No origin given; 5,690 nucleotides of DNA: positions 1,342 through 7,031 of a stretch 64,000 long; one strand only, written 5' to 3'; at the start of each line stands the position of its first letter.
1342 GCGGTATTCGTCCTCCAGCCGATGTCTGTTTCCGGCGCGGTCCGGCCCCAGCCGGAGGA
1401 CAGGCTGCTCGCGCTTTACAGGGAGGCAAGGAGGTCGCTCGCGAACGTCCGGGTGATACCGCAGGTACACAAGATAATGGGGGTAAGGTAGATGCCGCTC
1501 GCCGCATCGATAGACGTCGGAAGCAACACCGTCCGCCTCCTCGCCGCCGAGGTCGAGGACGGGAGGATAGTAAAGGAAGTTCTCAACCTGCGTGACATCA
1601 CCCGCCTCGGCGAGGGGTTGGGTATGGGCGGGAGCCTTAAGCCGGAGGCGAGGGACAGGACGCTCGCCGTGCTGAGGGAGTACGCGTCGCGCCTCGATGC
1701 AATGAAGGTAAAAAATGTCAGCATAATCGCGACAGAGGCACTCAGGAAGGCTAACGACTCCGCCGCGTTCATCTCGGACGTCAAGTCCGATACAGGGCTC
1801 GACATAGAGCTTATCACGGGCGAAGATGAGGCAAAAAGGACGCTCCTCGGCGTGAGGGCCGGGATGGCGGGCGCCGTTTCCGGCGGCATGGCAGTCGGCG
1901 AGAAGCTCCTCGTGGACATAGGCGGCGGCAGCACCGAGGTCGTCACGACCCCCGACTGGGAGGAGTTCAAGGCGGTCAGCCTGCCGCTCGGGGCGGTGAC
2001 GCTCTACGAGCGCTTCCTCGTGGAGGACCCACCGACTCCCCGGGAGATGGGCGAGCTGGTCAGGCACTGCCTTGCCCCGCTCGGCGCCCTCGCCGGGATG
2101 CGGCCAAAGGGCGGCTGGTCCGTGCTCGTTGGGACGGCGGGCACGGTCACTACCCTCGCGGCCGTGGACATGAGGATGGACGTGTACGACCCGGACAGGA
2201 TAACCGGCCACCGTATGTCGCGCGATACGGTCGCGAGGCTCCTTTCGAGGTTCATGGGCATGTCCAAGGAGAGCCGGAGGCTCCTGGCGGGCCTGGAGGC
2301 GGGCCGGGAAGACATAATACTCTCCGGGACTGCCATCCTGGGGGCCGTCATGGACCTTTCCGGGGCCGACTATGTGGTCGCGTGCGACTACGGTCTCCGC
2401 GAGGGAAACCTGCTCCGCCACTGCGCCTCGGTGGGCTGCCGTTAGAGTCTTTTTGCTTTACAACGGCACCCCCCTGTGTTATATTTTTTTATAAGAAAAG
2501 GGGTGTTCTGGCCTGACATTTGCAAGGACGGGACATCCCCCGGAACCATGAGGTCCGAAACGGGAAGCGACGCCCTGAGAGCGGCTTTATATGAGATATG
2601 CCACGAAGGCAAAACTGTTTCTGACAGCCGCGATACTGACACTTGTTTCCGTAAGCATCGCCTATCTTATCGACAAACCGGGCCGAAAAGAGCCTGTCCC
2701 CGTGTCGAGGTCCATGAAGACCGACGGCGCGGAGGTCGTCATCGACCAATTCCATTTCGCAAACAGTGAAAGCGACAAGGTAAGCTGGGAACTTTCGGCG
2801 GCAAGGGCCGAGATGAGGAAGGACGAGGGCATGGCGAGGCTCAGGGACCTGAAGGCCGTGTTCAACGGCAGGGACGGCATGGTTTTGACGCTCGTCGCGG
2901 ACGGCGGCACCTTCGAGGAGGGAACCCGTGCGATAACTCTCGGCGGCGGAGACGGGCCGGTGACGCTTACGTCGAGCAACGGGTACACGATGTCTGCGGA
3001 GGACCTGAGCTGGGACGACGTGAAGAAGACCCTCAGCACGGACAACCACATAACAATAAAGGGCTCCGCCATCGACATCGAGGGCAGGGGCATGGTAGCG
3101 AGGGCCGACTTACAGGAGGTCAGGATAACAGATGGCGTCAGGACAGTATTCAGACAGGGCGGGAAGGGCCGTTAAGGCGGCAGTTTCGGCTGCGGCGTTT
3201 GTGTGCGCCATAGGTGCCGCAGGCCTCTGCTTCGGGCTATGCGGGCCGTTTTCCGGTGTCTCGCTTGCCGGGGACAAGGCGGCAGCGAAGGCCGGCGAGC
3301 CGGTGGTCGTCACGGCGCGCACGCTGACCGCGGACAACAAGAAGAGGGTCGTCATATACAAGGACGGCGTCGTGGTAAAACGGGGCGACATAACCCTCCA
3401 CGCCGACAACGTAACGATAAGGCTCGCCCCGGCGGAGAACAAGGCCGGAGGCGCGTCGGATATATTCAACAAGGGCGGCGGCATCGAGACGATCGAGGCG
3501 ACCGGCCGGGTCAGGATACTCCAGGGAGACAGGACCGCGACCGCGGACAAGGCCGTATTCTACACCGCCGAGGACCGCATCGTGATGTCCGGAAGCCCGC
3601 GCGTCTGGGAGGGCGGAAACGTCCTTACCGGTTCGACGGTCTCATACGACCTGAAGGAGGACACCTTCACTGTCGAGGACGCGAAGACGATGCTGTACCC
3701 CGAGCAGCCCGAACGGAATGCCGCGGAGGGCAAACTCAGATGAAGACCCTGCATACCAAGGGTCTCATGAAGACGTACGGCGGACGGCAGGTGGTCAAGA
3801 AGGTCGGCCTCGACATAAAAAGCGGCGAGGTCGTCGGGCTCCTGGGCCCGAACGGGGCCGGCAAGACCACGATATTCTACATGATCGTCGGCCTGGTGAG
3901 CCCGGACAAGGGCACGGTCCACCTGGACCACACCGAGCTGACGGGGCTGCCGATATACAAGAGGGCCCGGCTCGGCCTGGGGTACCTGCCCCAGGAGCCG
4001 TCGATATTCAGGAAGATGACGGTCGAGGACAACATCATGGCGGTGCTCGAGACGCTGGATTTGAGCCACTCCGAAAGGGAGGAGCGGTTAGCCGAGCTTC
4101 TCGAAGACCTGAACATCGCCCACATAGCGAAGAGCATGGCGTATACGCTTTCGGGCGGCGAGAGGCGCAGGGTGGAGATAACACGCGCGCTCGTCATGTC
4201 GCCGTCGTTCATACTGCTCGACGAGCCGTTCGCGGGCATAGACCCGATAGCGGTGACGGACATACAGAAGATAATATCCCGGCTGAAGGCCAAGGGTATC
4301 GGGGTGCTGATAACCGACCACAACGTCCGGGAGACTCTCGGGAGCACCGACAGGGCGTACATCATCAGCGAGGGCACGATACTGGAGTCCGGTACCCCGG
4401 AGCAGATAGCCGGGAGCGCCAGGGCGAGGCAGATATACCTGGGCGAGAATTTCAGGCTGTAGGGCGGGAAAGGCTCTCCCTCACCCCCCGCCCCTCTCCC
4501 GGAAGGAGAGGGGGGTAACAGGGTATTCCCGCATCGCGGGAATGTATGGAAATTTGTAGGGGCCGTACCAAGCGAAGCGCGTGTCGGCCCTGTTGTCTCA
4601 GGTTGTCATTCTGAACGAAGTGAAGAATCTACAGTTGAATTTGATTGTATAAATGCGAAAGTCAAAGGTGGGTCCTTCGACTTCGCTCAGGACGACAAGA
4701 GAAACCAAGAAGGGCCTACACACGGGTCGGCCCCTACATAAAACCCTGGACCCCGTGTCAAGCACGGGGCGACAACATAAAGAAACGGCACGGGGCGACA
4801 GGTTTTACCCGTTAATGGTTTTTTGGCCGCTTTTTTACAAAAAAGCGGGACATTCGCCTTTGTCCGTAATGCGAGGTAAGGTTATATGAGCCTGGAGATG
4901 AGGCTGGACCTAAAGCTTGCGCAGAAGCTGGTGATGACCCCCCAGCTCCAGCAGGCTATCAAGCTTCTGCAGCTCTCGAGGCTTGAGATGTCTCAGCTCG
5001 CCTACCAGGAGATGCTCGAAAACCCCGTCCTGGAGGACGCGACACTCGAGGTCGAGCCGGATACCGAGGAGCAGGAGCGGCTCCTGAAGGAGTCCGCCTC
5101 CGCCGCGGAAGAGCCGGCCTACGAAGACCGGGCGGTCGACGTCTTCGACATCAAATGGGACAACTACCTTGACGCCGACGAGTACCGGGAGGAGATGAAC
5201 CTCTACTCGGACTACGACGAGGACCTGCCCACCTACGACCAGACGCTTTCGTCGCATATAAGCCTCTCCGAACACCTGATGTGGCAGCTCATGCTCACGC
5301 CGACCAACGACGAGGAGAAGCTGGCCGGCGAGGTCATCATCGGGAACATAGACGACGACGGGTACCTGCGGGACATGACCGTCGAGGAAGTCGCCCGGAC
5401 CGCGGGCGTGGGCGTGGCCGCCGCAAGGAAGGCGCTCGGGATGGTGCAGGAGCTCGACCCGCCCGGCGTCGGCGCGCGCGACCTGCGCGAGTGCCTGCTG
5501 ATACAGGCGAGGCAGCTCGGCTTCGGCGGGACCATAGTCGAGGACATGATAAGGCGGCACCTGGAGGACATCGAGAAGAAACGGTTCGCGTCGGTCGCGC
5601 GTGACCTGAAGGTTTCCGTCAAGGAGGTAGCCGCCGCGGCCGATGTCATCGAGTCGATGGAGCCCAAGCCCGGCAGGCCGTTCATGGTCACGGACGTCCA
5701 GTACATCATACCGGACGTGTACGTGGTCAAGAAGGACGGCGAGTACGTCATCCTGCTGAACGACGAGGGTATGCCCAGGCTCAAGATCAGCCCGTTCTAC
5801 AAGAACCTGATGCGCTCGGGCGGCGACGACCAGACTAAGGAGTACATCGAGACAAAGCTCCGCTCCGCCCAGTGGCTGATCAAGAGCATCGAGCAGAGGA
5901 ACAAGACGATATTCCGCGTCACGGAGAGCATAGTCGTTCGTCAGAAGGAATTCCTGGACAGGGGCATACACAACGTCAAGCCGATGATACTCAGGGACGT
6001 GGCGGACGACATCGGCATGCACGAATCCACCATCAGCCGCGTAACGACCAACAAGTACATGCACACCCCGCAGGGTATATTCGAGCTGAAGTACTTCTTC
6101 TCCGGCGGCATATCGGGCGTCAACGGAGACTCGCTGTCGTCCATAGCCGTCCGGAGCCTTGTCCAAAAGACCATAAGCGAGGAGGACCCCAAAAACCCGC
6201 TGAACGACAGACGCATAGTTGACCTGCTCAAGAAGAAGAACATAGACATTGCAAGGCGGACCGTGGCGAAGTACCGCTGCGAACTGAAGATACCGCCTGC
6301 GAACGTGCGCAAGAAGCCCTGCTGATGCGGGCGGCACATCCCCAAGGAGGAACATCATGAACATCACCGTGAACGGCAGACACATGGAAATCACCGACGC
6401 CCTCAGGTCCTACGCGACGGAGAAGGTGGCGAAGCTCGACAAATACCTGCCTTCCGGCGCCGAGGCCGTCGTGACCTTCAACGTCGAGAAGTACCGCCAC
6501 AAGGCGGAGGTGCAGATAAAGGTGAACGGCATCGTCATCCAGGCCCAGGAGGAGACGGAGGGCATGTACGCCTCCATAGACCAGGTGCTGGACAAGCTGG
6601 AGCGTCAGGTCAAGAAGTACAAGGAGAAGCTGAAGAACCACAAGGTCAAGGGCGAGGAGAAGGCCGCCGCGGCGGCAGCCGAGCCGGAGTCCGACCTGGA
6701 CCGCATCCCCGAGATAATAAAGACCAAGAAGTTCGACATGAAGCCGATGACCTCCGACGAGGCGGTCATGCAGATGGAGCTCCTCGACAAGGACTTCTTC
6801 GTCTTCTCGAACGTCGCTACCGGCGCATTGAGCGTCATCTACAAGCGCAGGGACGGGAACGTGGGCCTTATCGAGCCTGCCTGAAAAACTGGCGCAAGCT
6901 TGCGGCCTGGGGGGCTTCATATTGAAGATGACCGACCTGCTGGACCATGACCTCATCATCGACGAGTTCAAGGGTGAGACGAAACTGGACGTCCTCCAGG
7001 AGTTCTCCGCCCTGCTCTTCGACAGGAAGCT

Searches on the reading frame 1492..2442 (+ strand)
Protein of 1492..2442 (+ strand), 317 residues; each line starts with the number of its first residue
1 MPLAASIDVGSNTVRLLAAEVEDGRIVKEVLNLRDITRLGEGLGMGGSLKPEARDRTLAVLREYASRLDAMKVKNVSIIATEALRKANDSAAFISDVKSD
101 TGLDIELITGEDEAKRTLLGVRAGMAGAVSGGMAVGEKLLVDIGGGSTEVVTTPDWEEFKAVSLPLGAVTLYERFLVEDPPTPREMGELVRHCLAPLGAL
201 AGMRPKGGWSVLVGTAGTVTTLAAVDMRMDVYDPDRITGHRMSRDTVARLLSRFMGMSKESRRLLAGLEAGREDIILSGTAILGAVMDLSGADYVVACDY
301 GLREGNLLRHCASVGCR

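Call 22: search_protein_families(library=pfam, proteins=[window:1492-2442:+], max_evalue=0.0001)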
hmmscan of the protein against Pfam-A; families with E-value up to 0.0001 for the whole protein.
window:1492-2442:+ (317 aa): 1 family
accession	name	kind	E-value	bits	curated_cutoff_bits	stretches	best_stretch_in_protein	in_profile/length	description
PF02541.22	Ppx-GppA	-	2.8e-58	198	27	1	21-309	5-280/285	Ppx/GppA phosphatase family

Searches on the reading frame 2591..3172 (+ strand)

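Call 22: search_protein_families(library=pfam, proteins=[window:2591-3172:+], max_evalue=0.0001)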
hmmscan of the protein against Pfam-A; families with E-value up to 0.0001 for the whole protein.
window:2591-3172:+ (194 aa): 1 family
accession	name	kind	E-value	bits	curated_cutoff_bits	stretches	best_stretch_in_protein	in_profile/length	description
PF06835.18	LptC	-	8.4e-13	48.7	21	1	15-186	4-173/175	Lipopolysaccharide-assembly, LptC-related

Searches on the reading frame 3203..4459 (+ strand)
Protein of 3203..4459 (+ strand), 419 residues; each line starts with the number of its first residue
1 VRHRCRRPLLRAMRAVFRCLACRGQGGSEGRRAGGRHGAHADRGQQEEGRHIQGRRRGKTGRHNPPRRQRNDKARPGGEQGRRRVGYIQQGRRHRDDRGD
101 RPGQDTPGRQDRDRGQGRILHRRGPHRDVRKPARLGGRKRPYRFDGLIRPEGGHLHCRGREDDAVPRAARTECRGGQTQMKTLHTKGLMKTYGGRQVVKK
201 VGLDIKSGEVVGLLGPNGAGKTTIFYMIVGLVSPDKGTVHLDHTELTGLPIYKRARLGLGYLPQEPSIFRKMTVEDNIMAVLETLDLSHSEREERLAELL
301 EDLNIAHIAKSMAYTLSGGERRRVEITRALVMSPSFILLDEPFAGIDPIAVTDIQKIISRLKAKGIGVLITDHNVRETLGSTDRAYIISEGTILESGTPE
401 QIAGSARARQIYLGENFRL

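Call 22: search_protein_families(library=pfam, proteins=[window:3203-4459:+], max_evalue=0.0001)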
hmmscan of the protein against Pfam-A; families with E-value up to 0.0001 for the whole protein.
window:3203-4459:+ (419 aa): 2 families
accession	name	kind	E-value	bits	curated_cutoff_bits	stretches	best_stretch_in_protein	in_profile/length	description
PF00005.33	ABC_tran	-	2.4e-36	125.8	25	1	199-344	2-137/137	ABC transporter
PF13304.12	AAA_21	-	6.3e-06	26.9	27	0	211-236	2-27/304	AAA domain, putative AbiEii toxin, Type IV TA system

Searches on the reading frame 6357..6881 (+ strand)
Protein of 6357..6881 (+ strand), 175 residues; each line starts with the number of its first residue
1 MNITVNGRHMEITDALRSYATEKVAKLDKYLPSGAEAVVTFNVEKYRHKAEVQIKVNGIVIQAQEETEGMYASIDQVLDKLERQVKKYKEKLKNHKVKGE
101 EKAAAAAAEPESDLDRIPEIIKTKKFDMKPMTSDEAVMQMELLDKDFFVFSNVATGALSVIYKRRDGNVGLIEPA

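Call 22: search_protein_families(library=pfam, proteins=[window:6357-6881:+], max_evalue=0.0001)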
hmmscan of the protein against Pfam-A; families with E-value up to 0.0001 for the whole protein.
window:6357-6881:+ (175 aa): 2 families
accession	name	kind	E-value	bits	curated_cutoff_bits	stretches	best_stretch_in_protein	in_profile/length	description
PF02482.25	Ribosomal_S30AE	-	3.9e-28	98.5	23.7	1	3-93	1-88/88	Sigma 54 modulation protein / S30EA ribosomal protein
PF16321.10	Ribosom_S30AE_C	-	1.1e-26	92.7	25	1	118-171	4-57/57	Sigma 54 modulation/S30EA ribosomal protein C terminus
